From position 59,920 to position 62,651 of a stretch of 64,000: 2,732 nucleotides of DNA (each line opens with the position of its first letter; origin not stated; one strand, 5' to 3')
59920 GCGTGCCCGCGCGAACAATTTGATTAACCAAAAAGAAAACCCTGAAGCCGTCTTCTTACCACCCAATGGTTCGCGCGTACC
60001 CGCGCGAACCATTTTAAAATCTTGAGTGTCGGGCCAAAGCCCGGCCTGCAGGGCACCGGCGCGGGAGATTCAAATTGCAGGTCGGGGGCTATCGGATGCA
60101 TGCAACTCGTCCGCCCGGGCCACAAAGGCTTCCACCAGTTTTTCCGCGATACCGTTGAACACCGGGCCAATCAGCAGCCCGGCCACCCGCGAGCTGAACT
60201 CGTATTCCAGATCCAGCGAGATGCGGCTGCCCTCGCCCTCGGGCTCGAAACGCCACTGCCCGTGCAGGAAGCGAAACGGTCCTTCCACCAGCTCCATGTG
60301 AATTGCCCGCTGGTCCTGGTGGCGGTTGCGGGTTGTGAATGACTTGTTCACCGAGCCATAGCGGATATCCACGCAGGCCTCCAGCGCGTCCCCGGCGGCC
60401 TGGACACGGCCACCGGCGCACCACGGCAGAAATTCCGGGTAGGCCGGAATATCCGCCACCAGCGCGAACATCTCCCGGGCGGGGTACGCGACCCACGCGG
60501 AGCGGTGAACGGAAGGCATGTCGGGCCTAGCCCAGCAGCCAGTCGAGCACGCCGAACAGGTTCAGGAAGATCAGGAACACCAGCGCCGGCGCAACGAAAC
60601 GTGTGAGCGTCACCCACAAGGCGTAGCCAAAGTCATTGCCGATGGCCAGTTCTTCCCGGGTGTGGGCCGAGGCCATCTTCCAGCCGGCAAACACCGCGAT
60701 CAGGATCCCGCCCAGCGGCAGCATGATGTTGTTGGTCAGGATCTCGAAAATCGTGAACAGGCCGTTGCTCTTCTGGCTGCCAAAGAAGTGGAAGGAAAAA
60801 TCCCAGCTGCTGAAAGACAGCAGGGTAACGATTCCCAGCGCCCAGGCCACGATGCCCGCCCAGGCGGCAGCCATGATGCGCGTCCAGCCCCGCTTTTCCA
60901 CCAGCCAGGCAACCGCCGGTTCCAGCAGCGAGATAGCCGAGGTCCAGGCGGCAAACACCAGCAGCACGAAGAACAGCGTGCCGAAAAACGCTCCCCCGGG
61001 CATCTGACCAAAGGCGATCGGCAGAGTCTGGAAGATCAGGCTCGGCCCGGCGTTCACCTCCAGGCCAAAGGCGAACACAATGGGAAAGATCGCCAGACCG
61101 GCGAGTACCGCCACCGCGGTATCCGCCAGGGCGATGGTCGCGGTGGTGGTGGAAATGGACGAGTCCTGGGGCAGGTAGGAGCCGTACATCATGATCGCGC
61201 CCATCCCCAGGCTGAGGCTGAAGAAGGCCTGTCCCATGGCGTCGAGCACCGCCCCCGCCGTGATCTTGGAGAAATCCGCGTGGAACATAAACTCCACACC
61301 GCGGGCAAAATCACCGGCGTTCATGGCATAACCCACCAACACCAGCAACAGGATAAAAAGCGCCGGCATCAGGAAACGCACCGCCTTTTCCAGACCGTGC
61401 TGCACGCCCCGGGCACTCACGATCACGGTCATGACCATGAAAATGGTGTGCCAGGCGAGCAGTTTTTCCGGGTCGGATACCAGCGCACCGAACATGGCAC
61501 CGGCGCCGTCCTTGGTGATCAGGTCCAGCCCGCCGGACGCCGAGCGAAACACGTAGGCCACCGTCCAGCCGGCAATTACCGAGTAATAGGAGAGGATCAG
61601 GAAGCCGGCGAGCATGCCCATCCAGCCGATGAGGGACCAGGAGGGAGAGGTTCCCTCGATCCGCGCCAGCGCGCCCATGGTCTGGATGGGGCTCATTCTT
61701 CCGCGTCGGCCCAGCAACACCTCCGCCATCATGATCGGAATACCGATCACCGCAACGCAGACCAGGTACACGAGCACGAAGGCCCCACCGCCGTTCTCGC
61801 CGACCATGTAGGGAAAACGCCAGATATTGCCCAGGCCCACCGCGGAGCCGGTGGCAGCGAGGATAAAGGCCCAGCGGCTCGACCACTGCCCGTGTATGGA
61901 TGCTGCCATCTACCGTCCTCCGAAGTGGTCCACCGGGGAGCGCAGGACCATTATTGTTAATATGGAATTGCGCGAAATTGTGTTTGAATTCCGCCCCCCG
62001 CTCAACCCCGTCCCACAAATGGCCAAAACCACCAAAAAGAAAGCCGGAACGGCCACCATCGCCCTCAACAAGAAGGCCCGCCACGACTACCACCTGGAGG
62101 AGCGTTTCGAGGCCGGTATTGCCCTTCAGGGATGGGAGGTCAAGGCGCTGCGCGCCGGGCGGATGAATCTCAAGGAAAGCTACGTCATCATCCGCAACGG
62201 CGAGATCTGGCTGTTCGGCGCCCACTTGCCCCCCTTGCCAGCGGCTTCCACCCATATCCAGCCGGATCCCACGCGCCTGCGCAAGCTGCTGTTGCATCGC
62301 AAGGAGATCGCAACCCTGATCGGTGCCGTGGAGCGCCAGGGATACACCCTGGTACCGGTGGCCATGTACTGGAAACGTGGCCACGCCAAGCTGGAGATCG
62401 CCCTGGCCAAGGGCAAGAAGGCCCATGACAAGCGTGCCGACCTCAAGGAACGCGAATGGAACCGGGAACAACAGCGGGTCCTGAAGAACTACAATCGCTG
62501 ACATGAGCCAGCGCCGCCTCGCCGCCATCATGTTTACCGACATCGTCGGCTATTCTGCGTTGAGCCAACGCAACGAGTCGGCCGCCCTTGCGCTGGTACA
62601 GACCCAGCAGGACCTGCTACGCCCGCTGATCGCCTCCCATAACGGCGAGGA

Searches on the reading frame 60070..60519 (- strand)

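Call 44: search_protein_families(library=pfam, proteins=[window:60070-60519:-], max_evalue=0.001)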
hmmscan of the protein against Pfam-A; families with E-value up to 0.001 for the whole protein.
window:60070-60519:- (149 aa): 2 families
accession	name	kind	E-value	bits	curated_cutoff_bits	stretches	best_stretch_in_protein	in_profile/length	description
PF03364.25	Polyketide_cyc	-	4.2e-32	111.5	23.4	1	10-132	1-125/126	Polyketide cyclase / dehydrase and lipid transport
PF10604.15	Polyketide_cyc2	-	2.5e-12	47.7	27.4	1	1-135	1-132/142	Polyketide cyclase / dehydrase and lipid transport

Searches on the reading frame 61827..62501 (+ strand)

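Call 44: search_protein_families(library=pfam, proteins=[window:61827-62501:+], max_evalue=0.001)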
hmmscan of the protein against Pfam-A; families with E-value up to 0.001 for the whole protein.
window:61827-62501:+ (224 aa): 1 family
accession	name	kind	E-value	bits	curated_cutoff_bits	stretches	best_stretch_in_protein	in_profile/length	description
PF01668.23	SmpB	-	1.3e-59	200.7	27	1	78-221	1-143/143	SmpB protein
